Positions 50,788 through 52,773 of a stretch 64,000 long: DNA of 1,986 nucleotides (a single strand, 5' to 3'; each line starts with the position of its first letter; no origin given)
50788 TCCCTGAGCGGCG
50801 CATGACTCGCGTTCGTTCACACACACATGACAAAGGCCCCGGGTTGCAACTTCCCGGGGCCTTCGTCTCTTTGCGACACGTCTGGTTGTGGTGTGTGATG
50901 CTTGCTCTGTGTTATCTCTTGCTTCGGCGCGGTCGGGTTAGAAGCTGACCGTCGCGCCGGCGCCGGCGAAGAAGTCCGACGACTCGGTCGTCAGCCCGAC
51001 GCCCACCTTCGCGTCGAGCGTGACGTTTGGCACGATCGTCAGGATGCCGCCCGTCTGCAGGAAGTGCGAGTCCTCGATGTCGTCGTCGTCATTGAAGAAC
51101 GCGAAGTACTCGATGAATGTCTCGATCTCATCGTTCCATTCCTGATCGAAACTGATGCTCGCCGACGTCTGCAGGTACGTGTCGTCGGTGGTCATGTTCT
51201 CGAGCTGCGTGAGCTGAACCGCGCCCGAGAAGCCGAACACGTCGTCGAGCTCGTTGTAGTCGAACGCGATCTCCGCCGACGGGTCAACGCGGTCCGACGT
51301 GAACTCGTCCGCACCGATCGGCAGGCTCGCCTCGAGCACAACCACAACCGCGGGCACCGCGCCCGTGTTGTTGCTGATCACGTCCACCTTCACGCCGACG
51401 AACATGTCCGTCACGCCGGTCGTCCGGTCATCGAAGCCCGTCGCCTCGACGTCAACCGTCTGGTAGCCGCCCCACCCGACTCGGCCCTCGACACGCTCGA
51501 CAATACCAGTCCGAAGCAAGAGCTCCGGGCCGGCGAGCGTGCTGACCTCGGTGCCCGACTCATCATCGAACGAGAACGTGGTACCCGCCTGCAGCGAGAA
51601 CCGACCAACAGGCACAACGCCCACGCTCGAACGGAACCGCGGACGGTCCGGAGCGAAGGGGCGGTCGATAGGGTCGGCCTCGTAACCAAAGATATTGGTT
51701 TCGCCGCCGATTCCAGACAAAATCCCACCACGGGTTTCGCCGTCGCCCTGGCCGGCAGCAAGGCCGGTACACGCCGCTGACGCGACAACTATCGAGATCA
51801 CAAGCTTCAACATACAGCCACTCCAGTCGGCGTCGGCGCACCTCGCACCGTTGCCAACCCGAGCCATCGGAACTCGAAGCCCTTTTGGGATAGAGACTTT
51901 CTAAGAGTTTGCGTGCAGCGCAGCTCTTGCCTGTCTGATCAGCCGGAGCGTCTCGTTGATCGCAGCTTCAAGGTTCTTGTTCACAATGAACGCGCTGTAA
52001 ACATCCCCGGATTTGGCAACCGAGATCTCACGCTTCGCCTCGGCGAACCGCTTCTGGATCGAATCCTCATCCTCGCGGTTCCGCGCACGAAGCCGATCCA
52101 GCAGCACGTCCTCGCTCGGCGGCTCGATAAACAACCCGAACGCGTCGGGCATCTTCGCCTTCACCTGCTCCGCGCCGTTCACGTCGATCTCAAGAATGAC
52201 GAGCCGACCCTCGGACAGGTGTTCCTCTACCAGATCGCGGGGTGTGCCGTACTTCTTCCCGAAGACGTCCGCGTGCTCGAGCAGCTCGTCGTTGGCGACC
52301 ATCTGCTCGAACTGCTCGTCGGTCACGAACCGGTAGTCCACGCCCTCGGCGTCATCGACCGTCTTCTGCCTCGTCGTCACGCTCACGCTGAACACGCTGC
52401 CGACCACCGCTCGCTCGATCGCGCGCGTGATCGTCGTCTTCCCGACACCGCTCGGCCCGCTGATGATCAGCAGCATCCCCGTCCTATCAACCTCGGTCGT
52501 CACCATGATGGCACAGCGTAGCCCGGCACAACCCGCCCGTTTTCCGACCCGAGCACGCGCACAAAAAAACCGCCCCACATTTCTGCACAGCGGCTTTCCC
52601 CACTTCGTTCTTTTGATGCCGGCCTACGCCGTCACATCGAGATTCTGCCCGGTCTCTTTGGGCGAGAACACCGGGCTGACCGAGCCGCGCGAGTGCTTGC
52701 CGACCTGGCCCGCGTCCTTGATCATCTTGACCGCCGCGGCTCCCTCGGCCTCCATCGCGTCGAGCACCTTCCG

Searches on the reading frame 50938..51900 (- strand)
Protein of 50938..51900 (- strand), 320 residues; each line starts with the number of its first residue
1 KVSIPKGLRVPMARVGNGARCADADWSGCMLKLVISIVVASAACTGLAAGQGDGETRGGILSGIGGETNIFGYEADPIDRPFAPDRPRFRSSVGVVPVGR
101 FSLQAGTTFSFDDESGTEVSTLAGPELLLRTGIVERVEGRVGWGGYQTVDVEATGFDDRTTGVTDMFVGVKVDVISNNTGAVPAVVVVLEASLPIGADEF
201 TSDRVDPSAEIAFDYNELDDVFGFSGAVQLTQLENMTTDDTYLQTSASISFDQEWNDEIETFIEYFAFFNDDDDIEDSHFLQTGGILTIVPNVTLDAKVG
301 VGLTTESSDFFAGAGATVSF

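Call 67: search_protein_families(library=pfam, proteins=[window:50938-51900:-], max_evalue=0.0001)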
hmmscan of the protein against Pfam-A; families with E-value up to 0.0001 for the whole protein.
window:50938-51900:- (320 aa): 1 family
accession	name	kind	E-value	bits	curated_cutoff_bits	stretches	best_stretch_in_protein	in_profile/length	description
PF13557.12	Phenol_MetA_deg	-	4.8e-17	63.2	22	1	85-320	2-242/242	Putative MetA-pathway of phenol degradation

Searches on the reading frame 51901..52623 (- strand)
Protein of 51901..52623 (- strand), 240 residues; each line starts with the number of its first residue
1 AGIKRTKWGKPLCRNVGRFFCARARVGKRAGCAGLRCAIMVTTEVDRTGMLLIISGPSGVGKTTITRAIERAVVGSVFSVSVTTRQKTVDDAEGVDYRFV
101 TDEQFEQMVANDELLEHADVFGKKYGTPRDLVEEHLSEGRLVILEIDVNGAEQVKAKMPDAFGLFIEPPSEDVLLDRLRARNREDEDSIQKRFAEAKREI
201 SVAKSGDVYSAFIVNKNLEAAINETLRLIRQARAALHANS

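Call 67: search_protein_families(library=pfam, proteins=[window:51901-52623:-], max_evalue=0.0001)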
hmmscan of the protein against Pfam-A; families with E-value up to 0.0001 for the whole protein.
window:51901-52623:- (240 aa): 2 families
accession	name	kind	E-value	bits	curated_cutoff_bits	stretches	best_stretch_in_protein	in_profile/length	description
PF00625.27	Guanylate_kin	-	2e-39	135.6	25.2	1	51-230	4-180/182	Guanylate kinase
PF13238.12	AAA_18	-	9.8e-07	29.7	29.4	1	53-191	2-121/128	AAA domain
